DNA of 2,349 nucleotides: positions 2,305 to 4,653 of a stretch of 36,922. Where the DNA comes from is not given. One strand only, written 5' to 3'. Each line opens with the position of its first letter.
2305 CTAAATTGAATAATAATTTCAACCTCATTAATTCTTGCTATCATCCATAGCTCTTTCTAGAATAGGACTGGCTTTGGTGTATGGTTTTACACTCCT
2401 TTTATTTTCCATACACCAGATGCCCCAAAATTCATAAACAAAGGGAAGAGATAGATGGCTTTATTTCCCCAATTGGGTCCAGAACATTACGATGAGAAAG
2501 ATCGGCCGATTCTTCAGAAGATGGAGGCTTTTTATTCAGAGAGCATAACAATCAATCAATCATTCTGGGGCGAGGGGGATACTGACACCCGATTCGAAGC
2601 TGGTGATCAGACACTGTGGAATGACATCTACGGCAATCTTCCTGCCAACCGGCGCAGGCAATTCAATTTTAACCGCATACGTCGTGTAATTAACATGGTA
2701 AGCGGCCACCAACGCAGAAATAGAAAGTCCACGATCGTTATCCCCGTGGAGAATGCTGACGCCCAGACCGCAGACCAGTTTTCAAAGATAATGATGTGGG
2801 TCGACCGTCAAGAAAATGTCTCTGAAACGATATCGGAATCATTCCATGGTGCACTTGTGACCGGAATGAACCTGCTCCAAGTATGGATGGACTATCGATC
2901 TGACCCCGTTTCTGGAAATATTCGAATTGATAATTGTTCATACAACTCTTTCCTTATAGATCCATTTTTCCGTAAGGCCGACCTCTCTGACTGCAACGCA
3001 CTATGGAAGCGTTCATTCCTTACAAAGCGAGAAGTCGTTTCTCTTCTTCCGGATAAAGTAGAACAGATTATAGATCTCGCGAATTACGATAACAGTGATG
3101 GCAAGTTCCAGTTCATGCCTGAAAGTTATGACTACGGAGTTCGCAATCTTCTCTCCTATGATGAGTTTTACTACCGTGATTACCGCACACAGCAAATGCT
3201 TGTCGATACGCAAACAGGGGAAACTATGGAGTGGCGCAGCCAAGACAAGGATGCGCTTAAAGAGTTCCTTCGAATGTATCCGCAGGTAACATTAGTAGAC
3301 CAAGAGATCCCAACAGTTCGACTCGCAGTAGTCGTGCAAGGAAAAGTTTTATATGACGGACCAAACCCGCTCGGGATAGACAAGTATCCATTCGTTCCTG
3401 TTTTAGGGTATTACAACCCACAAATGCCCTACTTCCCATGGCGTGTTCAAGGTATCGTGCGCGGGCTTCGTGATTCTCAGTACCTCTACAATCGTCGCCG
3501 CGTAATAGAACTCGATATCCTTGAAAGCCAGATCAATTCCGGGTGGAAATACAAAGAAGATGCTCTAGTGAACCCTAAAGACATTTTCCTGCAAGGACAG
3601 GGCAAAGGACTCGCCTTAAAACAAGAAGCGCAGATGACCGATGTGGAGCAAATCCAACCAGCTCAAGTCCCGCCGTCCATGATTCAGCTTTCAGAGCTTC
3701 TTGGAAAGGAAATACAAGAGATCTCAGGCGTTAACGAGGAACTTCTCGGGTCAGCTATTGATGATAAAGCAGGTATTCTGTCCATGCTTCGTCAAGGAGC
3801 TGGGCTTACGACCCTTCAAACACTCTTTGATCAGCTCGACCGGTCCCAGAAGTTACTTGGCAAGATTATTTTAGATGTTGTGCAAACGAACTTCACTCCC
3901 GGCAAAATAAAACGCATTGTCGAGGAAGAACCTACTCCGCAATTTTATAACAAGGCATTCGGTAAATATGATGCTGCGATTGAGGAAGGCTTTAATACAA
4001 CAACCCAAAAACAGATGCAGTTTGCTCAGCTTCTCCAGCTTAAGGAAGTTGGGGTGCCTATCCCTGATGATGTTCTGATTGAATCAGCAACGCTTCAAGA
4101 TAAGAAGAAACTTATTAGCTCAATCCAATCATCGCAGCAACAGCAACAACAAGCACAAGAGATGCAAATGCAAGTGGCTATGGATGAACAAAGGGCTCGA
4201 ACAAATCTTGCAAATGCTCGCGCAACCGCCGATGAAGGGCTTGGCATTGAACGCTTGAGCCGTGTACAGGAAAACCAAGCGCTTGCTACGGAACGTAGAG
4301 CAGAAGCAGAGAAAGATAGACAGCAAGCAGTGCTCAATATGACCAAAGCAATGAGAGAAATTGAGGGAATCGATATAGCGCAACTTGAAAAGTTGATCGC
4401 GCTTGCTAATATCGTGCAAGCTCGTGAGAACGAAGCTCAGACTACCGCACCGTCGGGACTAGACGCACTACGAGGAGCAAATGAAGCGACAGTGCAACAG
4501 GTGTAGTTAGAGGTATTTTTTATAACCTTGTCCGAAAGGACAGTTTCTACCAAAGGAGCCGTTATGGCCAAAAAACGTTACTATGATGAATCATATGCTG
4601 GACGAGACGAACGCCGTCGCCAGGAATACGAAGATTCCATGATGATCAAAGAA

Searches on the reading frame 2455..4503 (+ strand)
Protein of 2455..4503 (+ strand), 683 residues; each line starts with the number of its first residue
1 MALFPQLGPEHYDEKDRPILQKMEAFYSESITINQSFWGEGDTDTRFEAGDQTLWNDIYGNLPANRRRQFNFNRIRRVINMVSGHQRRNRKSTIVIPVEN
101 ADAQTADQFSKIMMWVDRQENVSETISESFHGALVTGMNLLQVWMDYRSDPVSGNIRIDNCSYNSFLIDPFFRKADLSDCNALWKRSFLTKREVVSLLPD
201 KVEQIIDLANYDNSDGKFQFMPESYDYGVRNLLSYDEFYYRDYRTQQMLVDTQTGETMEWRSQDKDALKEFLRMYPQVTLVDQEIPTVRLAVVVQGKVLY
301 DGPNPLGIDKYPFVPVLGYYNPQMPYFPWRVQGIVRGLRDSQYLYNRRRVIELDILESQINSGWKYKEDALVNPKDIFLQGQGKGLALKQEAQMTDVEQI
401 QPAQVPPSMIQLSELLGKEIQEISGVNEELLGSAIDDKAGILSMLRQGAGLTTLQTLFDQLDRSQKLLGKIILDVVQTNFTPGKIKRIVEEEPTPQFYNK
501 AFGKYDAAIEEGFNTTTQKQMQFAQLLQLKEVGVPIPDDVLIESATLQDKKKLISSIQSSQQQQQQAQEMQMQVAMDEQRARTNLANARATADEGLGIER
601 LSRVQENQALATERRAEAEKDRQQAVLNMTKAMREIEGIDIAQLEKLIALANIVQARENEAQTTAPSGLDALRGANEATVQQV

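Call 9: search_protein_families(library=pfam, proteins=[window:2455-4503:+], max_evalue=0.01)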
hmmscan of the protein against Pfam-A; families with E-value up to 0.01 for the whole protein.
window:2455-4503:+ (683 aa): 1 family
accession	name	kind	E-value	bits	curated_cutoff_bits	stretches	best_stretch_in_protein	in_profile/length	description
PF16510.12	P22_portal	-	1.1e-70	239.2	26.1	1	34-592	11-591/594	Phage P22-like portal protein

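Call 49: search_dna_similar(query=window:2455-4503:+, collection=phages, mode=protein, max_rows=15)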
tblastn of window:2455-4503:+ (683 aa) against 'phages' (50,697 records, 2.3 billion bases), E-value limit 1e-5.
Records with a match: 75; places in all: 75; records where one place covers at least 80% of the query: 0.
Best place of each record, by identity: <60% 75.
By first word of the organism name: Ralstonia 31; Pseudomonas 10; Burkholderia 10; Klebsiella 6; Erwinia 5; Serratia 2; Microcystis 2; Ochrobactrum 2; Agrobacterium 2; Rhizobium 1; and 4 more.
By host as written in the record: - 6; Ralstonia pseudosolanacearum 6; Ralstonia solanacearum 5; Ralstonia pseudosolanacearum I-31 (MT043) 5; Pseudomonas aeruginosa 4; Ralstonia pseudosolanacearum I-33 (MT061) 4; Burkholderia cenocepacia 4; Ralstonia pseudosolanacearum I-15 (MT014) 4; and 24 more.
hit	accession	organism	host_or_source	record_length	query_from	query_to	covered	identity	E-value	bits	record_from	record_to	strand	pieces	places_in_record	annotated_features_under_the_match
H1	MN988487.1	Rhizobium phage RHph_Y1_10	Rhizobium etli Y1_10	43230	19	548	78%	24.2%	6e-16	89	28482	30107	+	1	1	portal protein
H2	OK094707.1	Pseudomonas phage YMC17/07/R4900a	Pseudomonas aeruginosa YMC17/07/R4900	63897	100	557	67%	26.3%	2e-26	122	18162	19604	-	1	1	hypothetical protein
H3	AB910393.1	Pseudomonas phage KPP25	Pseudomonas aeruginosa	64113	100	557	67%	26.3%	2e-26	122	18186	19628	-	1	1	structural protein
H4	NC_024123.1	Pseudomonas phage KPP25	Pseudomonas aeruginosa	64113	100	557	67%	26.3%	2e-26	122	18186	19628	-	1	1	portal protein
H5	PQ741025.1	Pseudomonas phage CRPAP1904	Pseudomonas aeruginosa CRPA190 ...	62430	100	557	67%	26.2%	2e-26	121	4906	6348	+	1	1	portal protein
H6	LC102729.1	Pseudomonas phage phiR18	-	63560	100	557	67%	26.2%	5e-26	120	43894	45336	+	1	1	hypothetical protein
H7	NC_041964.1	Pseudomonas phage phiR18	-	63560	100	557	67%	26.2%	5e-26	120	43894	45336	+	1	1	portal protein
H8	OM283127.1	Burkholderia phage JC1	Burkholderia cenocepacia Van1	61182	82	557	70%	23.0%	1e-13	81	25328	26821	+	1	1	portal protein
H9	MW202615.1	Caudoviricetes sp.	Manatee Spring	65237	82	557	70%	22.8%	8e-17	91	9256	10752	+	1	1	portal protein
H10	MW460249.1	Pseudomonas phage Itty13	Pseudomonas aeruginosa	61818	82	557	70%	22.3%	6e-15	85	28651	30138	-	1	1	hypothetical protein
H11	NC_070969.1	Pseudomonas phage Itty13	Pseudomonas aeruginosa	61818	82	557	70%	22.3%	6e-15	85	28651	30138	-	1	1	portal protein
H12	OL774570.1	Aeromonas phage phiA008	Aeromonas sp.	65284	101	553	66%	23.3%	3e-14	83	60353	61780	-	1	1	hypothetical protein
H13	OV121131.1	Ralstonia phage UAM5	Plantain rhizosphere soil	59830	82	557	70%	21.9%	3e-12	76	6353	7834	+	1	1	Phage portal protein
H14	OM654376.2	Paracoccus phage vB_PmaP_KLEP18-1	Paracoccus marcusii strain KR4M-18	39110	82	532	66%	22.6%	7e-14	82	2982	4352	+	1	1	portal protein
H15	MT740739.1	Ralstonia phage Gerry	Ralstonia pseudosolanacearum I-33 ...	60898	82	557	70%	21.2%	4e-10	69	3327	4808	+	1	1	hypothetical protein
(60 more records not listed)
